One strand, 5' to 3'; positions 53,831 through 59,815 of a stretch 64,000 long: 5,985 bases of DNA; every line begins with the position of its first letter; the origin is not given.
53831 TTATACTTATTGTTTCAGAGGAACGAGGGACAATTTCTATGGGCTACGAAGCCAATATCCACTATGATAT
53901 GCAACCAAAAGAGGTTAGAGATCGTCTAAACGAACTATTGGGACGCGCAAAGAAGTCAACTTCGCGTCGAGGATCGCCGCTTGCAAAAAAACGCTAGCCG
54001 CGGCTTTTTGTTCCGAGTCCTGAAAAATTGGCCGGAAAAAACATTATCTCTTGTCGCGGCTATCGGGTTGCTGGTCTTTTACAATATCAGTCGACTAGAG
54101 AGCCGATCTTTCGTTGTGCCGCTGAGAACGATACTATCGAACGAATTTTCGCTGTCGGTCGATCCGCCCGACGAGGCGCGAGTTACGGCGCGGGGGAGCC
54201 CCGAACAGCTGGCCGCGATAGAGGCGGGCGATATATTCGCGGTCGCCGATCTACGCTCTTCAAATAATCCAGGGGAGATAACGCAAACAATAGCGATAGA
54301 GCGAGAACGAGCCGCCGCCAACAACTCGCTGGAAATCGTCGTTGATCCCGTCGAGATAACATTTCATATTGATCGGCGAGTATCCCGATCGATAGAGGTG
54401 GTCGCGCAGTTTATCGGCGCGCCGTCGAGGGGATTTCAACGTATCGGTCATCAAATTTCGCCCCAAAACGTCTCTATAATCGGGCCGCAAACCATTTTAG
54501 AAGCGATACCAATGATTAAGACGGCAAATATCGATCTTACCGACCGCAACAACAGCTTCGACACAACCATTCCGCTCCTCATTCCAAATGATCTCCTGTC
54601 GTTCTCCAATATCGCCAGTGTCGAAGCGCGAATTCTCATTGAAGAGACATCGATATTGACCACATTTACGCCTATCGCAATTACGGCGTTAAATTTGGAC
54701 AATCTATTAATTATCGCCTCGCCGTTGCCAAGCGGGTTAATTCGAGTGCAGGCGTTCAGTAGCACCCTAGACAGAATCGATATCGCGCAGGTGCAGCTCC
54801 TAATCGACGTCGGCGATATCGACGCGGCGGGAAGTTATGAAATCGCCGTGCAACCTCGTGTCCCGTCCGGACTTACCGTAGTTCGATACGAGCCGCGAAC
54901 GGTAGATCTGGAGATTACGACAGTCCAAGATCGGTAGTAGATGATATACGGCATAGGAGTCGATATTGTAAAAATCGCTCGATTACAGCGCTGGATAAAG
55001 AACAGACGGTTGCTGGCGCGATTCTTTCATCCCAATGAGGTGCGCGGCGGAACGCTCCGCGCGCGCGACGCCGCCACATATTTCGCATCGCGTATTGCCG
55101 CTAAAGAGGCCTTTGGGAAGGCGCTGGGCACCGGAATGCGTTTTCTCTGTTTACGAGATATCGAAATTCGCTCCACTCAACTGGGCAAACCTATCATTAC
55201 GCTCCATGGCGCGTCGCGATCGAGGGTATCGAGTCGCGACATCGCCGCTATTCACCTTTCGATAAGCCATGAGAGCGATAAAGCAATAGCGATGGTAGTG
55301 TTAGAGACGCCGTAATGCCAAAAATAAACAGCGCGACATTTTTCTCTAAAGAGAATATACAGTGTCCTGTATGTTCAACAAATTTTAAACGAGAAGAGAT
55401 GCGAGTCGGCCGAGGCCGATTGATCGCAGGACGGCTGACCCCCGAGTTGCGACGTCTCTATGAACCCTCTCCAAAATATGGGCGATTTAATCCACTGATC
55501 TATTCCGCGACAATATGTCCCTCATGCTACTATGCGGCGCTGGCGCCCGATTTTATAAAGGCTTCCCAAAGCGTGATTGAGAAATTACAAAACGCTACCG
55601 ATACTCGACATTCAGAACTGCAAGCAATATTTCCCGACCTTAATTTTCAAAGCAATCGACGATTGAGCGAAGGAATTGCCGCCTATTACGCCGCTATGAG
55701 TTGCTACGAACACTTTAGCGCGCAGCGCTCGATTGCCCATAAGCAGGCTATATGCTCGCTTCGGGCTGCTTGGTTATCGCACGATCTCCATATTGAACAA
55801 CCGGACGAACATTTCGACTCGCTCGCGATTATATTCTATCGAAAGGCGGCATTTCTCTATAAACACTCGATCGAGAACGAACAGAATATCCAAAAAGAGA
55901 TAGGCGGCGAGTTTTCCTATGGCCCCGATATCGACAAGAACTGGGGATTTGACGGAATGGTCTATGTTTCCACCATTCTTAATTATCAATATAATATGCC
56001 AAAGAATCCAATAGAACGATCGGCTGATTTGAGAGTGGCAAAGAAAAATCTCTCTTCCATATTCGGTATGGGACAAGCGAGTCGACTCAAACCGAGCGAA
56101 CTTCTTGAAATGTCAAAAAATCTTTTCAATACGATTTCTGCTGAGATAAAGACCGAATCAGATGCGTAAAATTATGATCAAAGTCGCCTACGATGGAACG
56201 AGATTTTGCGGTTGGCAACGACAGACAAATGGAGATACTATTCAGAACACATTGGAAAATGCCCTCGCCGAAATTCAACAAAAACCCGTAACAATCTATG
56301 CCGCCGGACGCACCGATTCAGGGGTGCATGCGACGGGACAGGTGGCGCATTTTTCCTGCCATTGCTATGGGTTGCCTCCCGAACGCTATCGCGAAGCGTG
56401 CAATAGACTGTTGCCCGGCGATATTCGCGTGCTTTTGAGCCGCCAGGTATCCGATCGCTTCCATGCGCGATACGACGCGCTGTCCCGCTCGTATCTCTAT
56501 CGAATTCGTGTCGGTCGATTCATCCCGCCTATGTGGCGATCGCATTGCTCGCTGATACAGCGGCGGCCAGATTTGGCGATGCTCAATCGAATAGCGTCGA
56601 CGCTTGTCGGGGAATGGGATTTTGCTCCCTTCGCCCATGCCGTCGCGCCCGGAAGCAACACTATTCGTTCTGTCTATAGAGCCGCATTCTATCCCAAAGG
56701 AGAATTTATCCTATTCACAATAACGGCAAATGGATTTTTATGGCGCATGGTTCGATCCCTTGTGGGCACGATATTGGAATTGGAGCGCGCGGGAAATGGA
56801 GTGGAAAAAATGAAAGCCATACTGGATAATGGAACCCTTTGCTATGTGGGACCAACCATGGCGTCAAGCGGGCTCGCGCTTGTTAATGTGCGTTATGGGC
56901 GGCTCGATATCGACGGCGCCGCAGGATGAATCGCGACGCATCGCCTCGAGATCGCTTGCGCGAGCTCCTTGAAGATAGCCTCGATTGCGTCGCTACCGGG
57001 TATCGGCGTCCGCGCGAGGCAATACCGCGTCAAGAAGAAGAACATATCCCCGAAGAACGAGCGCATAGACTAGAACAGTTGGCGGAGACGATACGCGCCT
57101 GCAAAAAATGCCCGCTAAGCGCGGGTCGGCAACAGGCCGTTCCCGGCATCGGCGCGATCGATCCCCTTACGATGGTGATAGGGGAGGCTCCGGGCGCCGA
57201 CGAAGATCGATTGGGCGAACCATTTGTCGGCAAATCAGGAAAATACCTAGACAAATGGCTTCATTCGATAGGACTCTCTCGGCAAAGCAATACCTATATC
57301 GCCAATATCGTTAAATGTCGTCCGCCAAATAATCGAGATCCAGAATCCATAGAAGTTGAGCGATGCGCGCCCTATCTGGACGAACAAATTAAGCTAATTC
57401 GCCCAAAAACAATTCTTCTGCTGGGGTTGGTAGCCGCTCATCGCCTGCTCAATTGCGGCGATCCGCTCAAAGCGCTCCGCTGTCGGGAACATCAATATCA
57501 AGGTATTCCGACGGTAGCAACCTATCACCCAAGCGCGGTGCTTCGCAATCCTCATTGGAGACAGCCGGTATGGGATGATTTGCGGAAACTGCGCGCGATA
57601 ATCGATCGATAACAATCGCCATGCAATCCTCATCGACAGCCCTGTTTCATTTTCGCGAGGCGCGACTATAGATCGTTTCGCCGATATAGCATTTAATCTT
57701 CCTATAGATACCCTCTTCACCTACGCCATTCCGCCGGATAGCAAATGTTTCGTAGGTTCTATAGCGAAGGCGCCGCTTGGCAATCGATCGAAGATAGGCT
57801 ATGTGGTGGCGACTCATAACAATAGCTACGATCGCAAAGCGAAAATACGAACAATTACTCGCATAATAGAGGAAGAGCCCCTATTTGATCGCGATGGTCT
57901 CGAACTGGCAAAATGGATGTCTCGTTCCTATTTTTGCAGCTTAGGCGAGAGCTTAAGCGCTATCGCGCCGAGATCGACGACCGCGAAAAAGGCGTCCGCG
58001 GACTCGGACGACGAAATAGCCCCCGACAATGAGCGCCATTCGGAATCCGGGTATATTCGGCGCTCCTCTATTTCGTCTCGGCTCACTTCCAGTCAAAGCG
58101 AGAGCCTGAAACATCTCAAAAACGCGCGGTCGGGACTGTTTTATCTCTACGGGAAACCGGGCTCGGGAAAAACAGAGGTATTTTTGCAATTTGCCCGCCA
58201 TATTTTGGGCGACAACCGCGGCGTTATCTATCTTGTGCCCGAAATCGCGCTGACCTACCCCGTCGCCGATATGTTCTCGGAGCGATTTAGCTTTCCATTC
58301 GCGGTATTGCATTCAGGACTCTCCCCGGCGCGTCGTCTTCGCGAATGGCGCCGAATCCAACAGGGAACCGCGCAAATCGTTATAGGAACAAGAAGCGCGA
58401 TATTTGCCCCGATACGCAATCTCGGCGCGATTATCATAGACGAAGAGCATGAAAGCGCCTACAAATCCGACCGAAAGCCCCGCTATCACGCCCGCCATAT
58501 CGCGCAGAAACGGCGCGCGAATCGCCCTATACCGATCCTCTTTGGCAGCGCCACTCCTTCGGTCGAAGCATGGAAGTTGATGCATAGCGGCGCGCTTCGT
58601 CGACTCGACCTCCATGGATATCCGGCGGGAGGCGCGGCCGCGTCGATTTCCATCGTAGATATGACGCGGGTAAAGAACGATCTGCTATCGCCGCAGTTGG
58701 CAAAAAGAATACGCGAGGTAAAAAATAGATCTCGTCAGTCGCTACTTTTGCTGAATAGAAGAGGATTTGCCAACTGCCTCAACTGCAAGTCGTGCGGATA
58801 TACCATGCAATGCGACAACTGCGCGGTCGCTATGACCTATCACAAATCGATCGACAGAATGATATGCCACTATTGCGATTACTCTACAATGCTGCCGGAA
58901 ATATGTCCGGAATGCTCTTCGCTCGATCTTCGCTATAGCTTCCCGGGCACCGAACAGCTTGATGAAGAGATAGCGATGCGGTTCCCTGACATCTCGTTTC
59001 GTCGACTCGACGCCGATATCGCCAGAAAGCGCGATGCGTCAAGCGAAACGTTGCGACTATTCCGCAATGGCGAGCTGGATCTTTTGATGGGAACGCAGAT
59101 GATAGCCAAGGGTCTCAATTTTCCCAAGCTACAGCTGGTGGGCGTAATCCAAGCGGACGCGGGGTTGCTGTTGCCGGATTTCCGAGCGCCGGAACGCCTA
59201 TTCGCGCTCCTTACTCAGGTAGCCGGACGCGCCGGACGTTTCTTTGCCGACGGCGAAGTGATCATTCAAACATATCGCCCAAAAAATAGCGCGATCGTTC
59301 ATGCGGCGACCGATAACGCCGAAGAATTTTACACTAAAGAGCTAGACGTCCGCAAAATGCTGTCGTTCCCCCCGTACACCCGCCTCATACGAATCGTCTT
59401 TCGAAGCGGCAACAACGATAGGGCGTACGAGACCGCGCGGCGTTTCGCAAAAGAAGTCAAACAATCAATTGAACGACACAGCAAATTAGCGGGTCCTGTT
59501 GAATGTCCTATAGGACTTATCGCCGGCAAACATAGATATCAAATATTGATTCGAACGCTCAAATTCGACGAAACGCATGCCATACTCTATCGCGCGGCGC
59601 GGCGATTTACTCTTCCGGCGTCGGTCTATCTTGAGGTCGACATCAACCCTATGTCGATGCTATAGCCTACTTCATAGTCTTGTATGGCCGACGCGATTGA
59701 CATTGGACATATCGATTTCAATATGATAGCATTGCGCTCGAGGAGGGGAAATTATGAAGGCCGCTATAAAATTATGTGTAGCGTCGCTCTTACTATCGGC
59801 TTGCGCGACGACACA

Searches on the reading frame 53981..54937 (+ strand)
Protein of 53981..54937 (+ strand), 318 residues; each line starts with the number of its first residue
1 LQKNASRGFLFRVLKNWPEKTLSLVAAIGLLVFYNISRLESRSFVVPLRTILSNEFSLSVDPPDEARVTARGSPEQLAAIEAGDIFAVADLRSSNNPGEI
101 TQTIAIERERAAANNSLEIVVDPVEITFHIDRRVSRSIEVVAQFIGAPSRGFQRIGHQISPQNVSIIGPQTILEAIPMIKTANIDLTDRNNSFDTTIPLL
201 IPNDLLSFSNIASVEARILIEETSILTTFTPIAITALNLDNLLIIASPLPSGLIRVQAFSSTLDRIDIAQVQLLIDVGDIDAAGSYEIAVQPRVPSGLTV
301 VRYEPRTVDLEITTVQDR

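Call 60: search_protein_families(library=pfam, proteins=[window:53981-54937:+])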
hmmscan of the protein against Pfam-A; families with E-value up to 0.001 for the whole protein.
window:53981-54937:+ (318 aa): 1 family
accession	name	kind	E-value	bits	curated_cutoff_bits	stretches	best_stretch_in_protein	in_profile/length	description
PF07949.17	YbbR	-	1.2e-15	58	22.3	1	142-204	6-68/81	YbbR-like protein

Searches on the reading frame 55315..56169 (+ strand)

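Call 60: search_protein_families(library=pfam, proteins=[window:55315-56169:+])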
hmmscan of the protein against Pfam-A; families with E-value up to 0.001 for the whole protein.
window:55315-56169:+ (284 aa): 1 family
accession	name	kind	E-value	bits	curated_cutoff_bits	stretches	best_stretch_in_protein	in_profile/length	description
PF09986.15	DUF2225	-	8.8e-44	150.2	21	1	11-273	2-213/214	Uncharacterized protein conserved in bacteria (DUF2225)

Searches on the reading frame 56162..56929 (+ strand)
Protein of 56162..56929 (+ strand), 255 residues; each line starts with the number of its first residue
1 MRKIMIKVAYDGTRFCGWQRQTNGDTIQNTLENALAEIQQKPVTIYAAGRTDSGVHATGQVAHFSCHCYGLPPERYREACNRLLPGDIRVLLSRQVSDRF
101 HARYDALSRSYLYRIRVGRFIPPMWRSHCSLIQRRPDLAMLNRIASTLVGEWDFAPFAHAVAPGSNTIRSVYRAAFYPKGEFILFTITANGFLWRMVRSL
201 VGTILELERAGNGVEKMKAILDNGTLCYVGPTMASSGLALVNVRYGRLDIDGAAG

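Call 60: search_protein_families(library=pfam, proteins=[window:56162-56929:+])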
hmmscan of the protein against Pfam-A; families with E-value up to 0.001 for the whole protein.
window:56162-56929:+ (255 aa): 1 family
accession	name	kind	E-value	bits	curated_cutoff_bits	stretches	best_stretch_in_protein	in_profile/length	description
PF01416.25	PseudoU_synth_1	-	5.6e-34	117.3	23.3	2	144-245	1-107/108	tRNA pseudouridine synthase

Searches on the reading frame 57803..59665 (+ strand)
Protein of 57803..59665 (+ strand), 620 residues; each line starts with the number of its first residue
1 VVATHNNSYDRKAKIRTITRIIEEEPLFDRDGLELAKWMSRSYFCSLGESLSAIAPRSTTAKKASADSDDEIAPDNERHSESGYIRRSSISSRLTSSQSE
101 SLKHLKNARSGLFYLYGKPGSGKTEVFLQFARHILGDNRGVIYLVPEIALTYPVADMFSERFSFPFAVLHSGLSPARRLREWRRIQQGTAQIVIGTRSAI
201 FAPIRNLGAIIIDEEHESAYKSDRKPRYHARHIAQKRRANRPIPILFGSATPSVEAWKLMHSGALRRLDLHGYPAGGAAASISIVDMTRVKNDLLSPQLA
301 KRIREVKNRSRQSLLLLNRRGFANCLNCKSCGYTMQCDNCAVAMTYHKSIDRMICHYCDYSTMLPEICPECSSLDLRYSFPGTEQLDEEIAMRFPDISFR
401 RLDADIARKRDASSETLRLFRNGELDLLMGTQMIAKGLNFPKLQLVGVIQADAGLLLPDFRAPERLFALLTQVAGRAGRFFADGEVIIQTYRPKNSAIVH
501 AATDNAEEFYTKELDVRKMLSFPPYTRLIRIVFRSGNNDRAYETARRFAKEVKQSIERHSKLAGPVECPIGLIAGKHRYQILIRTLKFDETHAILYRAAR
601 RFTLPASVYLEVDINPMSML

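Call 60: search_protein_families(library=pfam, proteins=[window:57803-59665:+])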
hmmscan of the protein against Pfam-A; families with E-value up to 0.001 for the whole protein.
window:57803-59665:+ (620 aa): 7 families
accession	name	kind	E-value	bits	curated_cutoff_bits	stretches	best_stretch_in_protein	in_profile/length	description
PF00270.35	DEAD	-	2.5e-17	63.6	26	1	96-253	2-161/167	DEAD/DEAH box helicase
PF18074.6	PriA_C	-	5e-16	59.7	26.9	1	524-616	1-95/95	Primosomal protein N C-terminal domain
PF00271.37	Helicase_C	-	5.8e-12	46.3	23.5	1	384-480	26-109/110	Helicase conserved C-terminal domain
PF04851.21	ResIII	-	1.9e-10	41.3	22.5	1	94-253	4-163/164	Type III restriction enzyme, res subunit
PF18319.7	Zn_ribbon_PriA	-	3.5e-10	40.1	26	1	337-361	1-25/27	PriA DNA helicase Cys-rich region (CRR) domain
PF17764.6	PriA_3primeBD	-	1.1e-09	38.5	22.7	1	4-56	44-96/96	3'DNA-binding domain (3'BD)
PF13191.12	AAA_16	-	7.7e-05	23.7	32.6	1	107-203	21-104/167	AAA ATPase domain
